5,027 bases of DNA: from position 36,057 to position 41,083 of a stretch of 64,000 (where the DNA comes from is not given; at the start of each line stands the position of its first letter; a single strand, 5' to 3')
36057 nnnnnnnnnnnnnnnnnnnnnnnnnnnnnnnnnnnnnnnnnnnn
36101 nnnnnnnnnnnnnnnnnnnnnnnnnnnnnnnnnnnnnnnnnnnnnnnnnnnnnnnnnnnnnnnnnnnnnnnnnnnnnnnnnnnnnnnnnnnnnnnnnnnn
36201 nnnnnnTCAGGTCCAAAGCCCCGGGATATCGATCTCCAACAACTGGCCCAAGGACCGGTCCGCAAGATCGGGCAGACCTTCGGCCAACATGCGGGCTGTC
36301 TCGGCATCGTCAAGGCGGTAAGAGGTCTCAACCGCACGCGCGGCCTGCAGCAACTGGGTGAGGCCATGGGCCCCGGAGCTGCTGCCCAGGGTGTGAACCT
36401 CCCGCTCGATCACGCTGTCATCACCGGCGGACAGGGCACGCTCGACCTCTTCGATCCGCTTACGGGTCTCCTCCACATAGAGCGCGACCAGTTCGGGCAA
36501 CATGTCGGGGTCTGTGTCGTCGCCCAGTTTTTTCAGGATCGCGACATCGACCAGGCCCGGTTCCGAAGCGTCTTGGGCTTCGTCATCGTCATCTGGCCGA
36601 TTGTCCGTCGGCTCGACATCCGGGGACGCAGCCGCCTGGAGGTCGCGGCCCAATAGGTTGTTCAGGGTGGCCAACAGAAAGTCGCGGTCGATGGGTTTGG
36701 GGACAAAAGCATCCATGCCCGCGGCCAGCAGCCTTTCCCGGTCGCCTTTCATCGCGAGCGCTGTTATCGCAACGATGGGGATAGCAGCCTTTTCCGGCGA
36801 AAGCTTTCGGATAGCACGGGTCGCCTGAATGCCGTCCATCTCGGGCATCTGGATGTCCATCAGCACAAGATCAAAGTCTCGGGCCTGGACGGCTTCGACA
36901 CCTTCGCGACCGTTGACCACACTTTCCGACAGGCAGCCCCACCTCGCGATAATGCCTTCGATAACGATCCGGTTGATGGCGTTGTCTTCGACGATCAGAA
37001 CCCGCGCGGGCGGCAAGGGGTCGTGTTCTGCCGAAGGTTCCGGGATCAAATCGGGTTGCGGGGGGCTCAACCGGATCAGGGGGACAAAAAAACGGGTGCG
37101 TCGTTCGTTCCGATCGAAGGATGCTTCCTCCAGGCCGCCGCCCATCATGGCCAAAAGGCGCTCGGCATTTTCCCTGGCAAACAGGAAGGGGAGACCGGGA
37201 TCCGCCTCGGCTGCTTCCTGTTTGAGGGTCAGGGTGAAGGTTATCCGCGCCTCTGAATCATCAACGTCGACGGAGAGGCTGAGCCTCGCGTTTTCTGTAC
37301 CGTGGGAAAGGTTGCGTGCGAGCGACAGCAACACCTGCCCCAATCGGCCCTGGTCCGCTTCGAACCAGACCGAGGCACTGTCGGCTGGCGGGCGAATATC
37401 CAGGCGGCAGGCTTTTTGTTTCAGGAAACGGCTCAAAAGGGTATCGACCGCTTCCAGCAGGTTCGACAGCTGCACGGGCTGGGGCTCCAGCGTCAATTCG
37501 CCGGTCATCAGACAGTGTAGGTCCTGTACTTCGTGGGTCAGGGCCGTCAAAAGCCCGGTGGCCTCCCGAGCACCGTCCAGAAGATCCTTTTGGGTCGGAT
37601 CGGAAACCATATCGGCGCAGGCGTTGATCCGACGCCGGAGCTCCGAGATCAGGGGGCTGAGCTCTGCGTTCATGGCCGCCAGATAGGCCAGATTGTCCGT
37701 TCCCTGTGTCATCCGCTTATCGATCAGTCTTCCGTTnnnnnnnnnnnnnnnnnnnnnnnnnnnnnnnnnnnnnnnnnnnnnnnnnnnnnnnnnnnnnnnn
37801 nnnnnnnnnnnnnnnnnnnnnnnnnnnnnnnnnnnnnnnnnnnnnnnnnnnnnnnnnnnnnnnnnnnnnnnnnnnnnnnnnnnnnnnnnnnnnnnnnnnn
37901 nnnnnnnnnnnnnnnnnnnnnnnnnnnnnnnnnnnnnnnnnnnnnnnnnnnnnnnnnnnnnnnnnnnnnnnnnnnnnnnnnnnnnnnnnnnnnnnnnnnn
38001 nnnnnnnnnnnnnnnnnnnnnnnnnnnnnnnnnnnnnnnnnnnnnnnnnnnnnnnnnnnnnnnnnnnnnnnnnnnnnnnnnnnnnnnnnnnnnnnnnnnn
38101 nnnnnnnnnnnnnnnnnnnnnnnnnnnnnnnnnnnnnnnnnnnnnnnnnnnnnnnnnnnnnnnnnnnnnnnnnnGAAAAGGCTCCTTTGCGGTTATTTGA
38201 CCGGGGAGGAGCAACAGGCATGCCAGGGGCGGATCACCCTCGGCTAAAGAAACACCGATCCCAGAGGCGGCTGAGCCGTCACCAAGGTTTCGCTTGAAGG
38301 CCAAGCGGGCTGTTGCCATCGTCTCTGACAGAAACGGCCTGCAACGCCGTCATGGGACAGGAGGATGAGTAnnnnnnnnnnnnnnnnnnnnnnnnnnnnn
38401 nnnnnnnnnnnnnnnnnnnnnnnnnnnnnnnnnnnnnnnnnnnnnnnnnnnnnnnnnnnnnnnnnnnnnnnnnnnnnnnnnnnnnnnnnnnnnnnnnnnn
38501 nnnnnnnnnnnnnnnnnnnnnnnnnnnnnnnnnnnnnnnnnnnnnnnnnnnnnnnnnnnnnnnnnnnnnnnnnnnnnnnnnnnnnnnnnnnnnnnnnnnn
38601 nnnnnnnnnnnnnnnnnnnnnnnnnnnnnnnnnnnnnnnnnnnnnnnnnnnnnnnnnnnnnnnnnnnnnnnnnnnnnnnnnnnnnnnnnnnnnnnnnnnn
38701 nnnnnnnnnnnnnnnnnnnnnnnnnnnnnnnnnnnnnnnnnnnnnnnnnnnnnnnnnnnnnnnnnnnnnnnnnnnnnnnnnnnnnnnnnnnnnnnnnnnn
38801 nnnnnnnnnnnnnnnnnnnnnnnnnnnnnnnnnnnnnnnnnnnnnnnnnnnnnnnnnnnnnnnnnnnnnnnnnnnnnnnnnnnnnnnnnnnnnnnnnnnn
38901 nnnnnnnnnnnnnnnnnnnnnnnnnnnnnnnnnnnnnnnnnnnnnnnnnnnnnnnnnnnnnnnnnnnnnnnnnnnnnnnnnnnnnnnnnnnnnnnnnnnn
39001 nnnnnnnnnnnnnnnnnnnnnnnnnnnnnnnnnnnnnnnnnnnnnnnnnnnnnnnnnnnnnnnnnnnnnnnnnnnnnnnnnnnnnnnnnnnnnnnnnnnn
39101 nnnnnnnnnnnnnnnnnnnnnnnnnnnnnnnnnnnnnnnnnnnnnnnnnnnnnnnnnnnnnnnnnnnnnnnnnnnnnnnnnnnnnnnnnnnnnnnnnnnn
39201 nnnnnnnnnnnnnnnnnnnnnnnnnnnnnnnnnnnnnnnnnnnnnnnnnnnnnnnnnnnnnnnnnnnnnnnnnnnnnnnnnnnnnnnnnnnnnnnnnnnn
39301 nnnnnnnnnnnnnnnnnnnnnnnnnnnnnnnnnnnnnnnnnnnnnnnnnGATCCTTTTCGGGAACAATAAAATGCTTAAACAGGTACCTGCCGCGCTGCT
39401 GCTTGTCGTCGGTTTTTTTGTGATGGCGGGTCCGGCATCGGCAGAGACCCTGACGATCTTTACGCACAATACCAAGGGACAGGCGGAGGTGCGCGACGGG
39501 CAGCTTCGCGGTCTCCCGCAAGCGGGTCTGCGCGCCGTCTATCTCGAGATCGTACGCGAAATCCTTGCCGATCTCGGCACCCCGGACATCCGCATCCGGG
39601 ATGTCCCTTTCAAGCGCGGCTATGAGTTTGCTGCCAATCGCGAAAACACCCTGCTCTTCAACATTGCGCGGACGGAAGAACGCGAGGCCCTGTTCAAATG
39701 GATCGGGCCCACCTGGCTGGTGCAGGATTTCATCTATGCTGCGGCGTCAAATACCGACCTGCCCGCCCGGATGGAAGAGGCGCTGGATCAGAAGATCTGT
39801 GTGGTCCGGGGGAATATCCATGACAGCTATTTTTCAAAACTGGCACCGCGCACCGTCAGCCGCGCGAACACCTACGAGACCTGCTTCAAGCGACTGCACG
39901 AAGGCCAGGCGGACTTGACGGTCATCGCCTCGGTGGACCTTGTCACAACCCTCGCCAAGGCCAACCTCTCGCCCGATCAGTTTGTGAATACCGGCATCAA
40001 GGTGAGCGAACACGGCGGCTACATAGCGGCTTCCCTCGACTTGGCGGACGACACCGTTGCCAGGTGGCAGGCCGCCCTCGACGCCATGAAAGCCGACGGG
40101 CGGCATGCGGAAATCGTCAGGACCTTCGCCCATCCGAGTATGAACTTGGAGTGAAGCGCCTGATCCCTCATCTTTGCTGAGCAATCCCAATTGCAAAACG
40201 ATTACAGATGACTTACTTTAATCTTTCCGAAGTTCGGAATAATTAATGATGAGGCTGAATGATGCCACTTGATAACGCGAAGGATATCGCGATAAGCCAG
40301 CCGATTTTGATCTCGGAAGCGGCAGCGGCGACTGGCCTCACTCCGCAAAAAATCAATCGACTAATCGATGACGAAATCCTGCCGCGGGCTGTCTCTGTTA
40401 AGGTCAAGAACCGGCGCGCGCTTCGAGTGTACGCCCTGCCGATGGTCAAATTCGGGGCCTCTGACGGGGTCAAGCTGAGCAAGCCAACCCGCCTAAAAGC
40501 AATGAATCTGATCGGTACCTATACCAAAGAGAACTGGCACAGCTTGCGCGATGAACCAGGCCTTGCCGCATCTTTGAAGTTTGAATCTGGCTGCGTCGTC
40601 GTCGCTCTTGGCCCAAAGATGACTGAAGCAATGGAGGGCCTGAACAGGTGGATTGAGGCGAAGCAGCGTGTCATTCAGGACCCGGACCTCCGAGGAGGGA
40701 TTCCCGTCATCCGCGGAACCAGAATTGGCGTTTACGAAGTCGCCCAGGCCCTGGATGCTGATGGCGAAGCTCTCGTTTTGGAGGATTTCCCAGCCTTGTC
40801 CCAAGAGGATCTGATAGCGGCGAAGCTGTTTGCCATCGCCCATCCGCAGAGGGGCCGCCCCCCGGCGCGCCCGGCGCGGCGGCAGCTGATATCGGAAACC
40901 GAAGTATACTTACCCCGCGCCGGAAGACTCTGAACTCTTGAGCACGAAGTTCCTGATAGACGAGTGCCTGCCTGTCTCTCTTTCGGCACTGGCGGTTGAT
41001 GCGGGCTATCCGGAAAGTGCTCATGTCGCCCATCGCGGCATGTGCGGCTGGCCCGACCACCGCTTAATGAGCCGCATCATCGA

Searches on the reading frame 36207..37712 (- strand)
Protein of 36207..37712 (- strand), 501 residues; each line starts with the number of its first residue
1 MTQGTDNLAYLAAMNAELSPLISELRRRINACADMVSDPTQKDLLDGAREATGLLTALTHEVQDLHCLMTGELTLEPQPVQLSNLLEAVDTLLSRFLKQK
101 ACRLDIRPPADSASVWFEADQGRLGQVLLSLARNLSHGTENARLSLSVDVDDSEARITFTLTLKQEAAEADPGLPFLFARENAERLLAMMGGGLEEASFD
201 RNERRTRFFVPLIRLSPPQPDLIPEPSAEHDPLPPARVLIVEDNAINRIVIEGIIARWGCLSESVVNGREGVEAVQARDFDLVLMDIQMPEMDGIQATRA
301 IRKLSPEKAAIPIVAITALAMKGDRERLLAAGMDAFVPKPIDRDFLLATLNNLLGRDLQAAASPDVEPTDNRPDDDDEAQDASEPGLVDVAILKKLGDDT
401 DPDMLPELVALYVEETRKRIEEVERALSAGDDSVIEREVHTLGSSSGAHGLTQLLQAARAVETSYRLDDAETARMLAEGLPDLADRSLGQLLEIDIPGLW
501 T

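Call 6: search_protein_families(library=pfam, proteins=[window:36207-37712:-], max_evalue=0.01)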
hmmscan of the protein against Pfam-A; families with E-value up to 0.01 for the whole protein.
window:36207-37712:- (501 aa): 2 families
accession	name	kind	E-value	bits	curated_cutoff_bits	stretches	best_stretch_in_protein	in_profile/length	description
PF00072.30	Response_reg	-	2.5e-25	89.3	30.2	1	238-350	1-110/111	Response regulator receiver domain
PF01627.28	Hpt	-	3.2e-11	43.8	24.6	1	407-484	1-78/84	Hpt domain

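Call 7: search_protein_families(library=ncbifam, proteins=[window:36207-37712:-], max_evalue=0.01)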
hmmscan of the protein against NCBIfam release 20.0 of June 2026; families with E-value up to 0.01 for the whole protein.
window:36207-37712:- (501 aa): 95 families (the best 25 are shown)
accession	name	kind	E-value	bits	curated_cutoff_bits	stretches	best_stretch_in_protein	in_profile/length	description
TIGR02956.1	TMAO_torS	equivalog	2.7e-48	164.8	676.5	2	184-472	654-947/967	TMAO reductase system sensor histidine kinase/response regulator TorS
NF008318.0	PRK11107.1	equivalog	5e-42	144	890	2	227-468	659-889/920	two-component sensor histidine kinase BarA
NF008302.0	PRK11091.1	equivalog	1.5e-37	129.2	838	2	185-464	478-742/779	aerobic respiration two-component sensor histidine kinase ArcB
NF041947.1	LuxQ_Vibrio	equivalog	1.6e-28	99.1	1200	2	237-350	724-835/843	quorum-sensing autoinducer 2 sensor kinase/phosphatase LuxQ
NF011874.0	PRK15347.1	equivalog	5.4e-28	97.5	852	2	230-468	683-896/921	two component system sensor kinase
NF045901.1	HisKinLetSLeg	equivalog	5.9e-23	80.8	1650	1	237-361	673-796/906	two-component system sensor histidine kinase LetS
NF038297.2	hybrid_HK_HrmK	equivalog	2.5e-22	79.3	725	1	236-347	491-601/607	hybrid histidine kinase/response regulator HrmK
NF008543.0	PRK11466.1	equivalog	2.9e-19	68.5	982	1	9-479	446-898/914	TMAO reductase system sensor histidine kinase/response regulator TorS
NF008099.0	PRK10841.1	equivalog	4e-19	67.9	920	1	236-352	825-938/949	two-component system sensor histidine kinase RcsC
NF007135.0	PRK09581.1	equivalog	7.5e-18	64.6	474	1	236-353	3-119/457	PleD family two-component system response regulator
NF041733.1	resp_reg_CseB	equivalog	7.9e-18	64.7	350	1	237-367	2-128/228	two-component system response regulator CseB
NF007689.0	PRK10365.1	equivalog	3.3e-15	55.8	760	1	238-359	8-126/441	sigma-54-dependent response regulator transcription factor ZraR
NF041367.1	CheY_Halo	equivalog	3.5e-15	56.4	200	1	238-352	1-112/114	chemotaxis protein CheY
NF001965.0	PRK00742.1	subfamily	4.1e-15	55.8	293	1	236-455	4-186/357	chemotaxis-specific protein-glutamate methyltransferase CheB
NF041945.1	LuxN_Vibrio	equivalog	4.8e-15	54.7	1550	1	237-354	722-835/839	quorum-sensing autoinducer 1 sensor kinase/phosphatase LuxN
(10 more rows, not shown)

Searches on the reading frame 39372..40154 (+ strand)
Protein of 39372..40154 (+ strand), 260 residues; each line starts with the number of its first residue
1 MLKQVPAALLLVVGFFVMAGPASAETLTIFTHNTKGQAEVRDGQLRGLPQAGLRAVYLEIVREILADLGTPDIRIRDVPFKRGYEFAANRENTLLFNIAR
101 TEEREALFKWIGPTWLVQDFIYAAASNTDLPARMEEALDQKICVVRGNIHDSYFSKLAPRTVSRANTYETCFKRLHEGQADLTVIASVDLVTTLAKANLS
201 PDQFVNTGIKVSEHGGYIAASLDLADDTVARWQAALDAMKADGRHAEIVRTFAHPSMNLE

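Call 57: search_protein_families(library=pfam, proteins=[window:39372-40154:+], max_evalue=0.001)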
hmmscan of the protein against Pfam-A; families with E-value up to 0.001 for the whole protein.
window:39372-40154:+ (260 aa): 1 family
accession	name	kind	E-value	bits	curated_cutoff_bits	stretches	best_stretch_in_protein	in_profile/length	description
PF00497.25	SBP_bac_3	-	0.00037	20.7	26.4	1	58-252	26-129/132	Bacterial extracellular solute-binding proteins, family 3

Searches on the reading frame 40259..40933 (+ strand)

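Call 57: search_protein_families(library=pfam, proteins=[window:40259-40933:+], max_evalue=0.001)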
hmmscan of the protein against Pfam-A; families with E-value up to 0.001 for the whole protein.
window:40259-40933:+ (224 aa): 1 family
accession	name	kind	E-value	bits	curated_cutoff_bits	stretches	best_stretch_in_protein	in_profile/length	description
PF04255.20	DUF433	-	1.3e-10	41.4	23.6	1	140-192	3-56/56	Protein of unknown function (DUF433)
